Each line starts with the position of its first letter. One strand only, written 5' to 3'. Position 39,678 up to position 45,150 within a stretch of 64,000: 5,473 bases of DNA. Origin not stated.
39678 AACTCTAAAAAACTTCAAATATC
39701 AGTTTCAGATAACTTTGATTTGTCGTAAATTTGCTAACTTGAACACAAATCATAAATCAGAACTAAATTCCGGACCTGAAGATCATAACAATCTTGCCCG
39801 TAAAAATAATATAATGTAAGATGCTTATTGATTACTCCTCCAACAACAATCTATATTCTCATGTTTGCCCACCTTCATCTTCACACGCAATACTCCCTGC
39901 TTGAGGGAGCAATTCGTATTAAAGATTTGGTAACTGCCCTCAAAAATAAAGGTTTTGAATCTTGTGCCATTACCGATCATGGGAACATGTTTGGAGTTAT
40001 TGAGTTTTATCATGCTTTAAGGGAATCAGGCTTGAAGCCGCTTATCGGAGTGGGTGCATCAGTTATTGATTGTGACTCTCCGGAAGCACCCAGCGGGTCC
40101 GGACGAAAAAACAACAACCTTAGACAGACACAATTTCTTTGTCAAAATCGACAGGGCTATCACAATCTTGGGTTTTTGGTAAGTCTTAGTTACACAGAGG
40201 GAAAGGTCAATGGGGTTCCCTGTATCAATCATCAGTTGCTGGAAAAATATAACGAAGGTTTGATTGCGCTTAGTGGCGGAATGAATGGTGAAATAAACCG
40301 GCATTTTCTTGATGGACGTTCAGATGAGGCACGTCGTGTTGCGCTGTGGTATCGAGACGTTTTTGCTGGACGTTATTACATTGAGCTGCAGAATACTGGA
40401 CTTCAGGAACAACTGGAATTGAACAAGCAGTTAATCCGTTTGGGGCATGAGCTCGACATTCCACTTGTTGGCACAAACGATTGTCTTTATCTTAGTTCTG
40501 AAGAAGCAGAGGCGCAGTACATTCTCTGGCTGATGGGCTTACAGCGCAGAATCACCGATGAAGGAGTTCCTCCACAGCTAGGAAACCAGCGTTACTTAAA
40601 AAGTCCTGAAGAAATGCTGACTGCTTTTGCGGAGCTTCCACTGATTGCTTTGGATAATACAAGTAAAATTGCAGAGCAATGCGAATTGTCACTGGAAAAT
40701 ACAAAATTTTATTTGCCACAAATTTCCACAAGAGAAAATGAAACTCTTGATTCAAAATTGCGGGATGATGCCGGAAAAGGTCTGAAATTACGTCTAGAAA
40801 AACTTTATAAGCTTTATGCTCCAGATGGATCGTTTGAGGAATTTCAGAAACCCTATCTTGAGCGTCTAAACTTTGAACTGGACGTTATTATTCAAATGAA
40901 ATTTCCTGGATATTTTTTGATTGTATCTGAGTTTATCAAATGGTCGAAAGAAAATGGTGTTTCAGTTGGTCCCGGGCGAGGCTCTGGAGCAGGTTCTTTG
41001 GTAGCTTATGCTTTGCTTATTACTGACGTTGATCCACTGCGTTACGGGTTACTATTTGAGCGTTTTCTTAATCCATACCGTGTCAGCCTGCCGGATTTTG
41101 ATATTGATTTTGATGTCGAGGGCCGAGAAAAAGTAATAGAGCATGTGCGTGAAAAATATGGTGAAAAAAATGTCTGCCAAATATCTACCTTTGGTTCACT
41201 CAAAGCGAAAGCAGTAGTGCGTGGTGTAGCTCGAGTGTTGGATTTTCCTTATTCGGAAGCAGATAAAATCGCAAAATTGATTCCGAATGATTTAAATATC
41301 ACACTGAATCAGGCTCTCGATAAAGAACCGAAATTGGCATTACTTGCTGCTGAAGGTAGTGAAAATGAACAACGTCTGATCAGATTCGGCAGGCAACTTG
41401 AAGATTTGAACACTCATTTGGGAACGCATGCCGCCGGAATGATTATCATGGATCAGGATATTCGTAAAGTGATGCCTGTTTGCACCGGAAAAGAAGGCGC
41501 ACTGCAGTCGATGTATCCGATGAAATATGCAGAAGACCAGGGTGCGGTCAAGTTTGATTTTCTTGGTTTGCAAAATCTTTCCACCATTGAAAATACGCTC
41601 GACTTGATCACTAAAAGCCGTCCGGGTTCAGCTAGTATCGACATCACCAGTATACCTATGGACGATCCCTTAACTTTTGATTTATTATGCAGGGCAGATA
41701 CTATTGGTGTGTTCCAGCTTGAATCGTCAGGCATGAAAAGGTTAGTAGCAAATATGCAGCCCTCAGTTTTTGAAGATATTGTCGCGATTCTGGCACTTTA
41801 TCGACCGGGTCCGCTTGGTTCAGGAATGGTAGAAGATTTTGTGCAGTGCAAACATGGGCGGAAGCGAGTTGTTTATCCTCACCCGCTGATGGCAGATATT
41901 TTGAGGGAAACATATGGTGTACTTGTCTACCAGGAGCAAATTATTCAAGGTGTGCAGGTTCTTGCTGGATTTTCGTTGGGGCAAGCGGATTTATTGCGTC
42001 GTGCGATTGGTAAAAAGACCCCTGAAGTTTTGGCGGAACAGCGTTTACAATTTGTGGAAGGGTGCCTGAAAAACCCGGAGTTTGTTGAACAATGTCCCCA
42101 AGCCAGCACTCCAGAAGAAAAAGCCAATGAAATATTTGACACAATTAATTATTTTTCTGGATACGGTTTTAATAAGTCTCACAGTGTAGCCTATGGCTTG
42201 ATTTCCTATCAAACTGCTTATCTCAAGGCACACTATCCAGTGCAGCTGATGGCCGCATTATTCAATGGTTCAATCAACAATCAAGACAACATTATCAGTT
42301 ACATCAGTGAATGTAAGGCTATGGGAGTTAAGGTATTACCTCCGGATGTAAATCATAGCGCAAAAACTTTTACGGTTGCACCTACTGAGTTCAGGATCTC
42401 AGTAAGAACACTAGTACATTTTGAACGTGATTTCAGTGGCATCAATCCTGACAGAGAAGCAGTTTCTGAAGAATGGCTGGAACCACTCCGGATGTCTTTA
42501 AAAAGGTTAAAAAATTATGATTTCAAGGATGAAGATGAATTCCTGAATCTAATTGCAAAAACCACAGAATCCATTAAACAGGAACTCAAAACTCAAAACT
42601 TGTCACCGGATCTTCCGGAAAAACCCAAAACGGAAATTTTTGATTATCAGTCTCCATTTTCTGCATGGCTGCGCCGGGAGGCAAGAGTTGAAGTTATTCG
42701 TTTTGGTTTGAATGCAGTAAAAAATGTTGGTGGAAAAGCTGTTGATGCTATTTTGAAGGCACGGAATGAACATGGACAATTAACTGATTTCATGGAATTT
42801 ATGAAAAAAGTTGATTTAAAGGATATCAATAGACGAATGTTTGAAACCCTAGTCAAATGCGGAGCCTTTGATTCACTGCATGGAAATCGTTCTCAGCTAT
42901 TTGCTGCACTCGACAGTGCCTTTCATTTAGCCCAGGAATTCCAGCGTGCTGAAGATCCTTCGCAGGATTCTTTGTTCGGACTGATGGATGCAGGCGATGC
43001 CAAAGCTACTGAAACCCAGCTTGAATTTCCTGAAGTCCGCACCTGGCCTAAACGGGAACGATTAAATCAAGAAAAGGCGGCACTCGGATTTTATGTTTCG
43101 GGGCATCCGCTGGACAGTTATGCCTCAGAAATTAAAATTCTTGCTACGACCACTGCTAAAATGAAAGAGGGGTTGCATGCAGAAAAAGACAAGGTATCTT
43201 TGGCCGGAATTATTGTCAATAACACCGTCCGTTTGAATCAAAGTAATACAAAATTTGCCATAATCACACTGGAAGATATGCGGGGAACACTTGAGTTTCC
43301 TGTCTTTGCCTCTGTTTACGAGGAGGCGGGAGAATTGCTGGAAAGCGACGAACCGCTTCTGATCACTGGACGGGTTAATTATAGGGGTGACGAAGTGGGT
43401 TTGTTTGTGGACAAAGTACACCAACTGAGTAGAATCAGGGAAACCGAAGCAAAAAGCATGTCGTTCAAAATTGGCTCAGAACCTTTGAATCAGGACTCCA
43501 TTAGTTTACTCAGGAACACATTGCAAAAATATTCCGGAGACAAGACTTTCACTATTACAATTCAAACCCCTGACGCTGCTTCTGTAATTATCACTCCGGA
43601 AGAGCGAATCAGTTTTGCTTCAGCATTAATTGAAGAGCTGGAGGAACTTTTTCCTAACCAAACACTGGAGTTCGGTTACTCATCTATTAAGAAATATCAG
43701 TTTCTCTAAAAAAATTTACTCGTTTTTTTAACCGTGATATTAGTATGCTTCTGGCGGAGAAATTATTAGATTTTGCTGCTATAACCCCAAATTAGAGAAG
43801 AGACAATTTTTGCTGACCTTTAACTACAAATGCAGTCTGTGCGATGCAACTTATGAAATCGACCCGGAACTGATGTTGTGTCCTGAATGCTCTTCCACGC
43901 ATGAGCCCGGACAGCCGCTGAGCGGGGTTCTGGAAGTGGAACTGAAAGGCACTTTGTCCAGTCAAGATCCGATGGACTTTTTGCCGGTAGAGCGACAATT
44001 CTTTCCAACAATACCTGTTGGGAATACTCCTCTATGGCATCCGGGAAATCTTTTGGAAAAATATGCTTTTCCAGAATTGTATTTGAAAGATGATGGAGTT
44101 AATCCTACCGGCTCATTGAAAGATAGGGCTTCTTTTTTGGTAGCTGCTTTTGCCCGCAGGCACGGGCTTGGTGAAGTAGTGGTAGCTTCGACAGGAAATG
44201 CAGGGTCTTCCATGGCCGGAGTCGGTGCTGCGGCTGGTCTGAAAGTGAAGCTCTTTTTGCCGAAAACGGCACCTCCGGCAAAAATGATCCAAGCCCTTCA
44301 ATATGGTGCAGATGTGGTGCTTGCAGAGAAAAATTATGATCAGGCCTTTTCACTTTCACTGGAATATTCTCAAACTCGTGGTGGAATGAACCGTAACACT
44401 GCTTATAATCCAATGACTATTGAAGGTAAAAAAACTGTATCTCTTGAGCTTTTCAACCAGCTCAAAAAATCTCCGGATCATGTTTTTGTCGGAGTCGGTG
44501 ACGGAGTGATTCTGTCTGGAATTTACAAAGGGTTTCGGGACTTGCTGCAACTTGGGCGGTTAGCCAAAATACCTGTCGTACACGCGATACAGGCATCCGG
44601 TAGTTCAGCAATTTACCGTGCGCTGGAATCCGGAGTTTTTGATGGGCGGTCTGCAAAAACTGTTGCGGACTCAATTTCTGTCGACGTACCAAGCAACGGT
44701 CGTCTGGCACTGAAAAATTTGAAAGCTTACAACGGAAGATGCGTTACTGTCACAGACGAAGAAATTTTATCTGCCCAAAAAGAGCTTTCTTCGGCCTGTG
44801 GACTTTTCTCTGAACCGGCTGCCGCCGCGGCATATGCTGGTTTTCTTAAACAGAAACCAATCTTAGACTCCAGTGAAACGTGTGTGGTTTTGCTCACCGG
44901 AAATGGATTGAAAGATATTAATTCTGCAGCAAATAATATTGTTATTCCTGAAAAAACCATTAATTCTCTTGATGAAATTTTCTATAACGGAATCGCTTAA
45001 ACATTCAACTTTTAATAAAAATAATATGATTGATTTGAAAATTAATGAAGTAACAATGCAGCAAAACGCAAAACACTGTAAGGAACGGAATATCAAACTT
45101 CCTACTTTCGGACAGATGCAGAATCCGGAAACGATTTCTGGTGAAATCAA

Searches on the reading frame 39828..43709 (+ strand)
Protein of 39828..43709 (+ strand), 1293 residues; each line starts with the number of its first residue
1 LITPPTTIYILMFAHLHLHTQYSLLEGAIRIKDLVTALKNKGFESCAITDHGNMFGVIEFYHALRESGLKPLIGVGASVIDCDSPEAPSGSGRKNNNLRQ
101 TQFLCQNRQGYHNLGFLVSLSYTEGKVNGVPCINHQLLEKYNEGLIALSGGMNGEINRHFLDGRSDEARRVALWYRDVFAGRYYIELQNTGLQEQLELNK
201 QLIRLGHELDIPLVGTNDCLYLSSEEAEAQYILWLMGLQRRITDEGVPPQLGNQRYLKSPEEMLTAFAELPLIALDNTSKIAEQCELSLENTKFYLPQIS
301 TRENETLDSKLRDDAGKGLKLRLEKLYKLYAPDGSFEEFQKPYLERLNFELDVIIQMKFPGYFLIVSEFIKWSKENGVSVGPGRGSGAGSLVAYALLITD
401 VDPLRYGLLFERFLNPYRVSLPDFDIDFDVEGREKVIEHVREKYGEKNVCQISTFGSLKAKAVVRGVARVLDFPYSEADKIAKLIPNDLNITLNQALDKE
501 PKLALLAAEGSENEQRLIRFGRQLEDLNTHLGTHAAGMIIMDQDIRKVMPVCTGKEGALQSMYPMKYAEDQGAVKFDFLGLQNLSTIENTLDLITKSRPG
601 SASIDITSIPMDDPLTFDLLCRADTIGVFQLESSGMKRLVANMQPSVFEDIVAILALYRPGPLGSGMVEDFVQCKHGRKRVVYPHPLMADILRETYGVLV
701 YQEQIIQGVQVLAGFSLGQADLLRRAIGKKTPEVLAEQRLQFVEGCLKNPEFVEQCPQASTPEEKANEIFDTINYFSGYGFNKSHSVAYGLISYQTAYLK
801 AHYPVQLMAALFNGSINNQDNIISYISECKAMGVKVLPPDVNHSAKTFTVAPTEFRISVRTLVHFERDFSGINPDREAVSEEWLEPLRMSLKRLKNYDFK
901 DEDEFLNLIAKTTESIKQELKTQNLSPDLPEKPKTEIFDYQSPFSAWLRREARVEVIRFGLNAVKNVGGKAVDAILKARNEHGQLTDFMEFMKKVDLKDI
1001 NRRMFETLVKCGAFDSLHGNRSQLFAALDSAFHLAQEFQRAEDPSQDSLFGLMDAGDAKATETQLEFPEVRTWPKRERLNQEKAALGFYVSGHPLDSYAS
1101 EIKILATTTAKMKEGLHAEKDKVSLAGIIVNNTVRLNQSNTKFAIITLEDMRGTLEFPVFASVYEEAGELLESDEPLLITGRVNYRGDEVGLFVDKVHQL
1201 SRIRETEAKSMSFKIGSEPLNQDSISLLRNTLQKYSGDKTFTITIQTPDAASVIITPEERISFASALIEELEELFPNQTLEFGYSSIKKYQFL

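Call 5: search_protein_families(library=pfam, proteins=[window:39828-43709:+])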
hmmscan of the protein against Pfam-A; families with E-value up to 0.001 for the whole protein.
window:39828-43709:+ (1293 aa): 5 families
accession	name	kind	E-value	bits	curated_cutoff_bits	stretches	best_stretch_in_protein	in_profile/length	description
PF07733.18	DNA_pol3_alpha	-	7.8e-88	294.9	23.9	1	327-580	15-260/260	Bacterial DNA polymerase III alpha NTPase domain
PF17657.6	DNA_pol3_finger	-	1.9e-60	203.4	22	1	583-749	1-165/166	Bacterial DNA polymerase III alpha subunit finger domain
PF02811.25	PHP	-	5.3e-46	157.4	26.4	1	15-189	1-163/164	PHP domain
PF14579.12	HHH_6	-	2.1e-25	89.2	25.6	1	955-1024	21-90/90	Helix-hairpin-helix motif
PF01336.31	tRNA_anti-codon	-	8.1e-07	29.3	27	1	1123-1198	1-73/75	OB-fold nucleic acid binding domain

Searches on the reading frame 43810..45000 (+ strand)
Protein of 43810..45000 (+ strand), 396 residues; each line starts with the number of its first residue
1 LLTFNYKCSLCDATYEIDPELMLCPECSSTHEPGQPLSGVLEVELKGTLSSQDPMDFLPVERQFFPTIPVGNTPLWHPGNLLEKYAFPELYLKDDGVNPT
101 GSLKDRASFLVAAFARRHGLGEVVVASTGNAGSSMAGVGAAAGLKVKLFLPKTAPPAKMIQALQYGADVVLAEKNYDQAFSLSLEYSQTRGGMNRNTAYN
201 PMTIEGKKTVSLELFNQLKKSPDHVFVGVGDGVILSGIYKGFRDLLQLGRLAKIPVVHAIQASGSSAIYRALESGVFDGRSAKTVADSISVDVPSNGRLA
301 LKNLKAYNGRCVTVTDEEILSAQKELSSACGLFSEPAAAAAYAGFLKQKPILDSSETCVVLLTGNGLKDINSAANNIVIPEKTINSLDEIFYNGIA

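Call 10: search_protein_families(library=ncbifam, proteins=[window:43810-45000:+], max_evalue=0.00001)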
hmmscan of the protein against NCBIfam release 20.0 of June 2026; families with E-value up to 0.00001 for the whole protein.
window:43810-45000:+ (396 aa): 41 families (the best 25 are shown)
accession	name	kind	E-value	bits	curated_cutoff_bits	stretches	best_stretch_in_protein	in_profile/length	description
NF006050.0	PRK08197.1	equivalog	4.8e-54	183.7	303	1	6-376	9-391/406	threonine synthase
NF006205.0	PRK08329.1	equivalog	4.4e-51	173.9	358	1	7-368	3-345/347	threonine synthase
NF004170.0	PRK05638.1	equivalog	6.6e-51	173.2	421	1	69-371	63-360/442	threonine synthase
NF005035.0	PRK06450.1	equivalog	6e-49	166.7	301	1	89-368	66-336/338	threonine synthase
TIGR00260.1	thrC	equivalog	2e-47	162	167.1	1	65-369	15-338/340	threonine synthase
NF004996.0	PRK06381.1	equivalog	1.8e-42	145.5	266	1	71-365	14-317/319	threonine synthase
NF006094.0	PRK08246.1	subfamily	8.5e-38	130.5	331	1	73-365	24-302/310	serine/threonine dehydratase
TIGR01127.1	ilvA_1Cterm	equivalog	6.7e-32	110.9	378.75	1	83-365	10-285/380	threonine ammonia-lyase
NF005292.0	PRK06815.1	equivalog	8.1e-29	100.7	371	1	70-364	19-305/320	threonine/serine dehydratase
NF006390.0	PRK08639.1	equivalog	2.4e-27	96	421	1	70-371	23-318/418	threonine ammonia-lyase IlvA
NF004771.0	PRK06110.1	equivalog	8.7e-24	84.2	317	1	86-365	34-306/323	threonine dehydratase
TIGR01124.1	ilvA_2Cterm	equivalog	1.3e-23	83.4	411.3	1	73-347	18-285/499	threonine ammonia-lyase, biosynthetic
NF006389.0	PRK08638.1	equivalog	1.8e-22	79.8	453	1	81-350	35-297/333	bifunctional threonine ammonia-lyase/L-serine ammonia-lyase TdcB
NF006674.0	PRK09224.1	subfamily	1.3e-21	76.9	577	1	88-348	40-294/508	threonine ammonia-lyase IlvA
NF045641.2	BHydaspDhtseBhcB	equivalog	1.4e-21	77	550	1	79-365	26-304/312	beta-hydroxyaspartate dehydratase BhcB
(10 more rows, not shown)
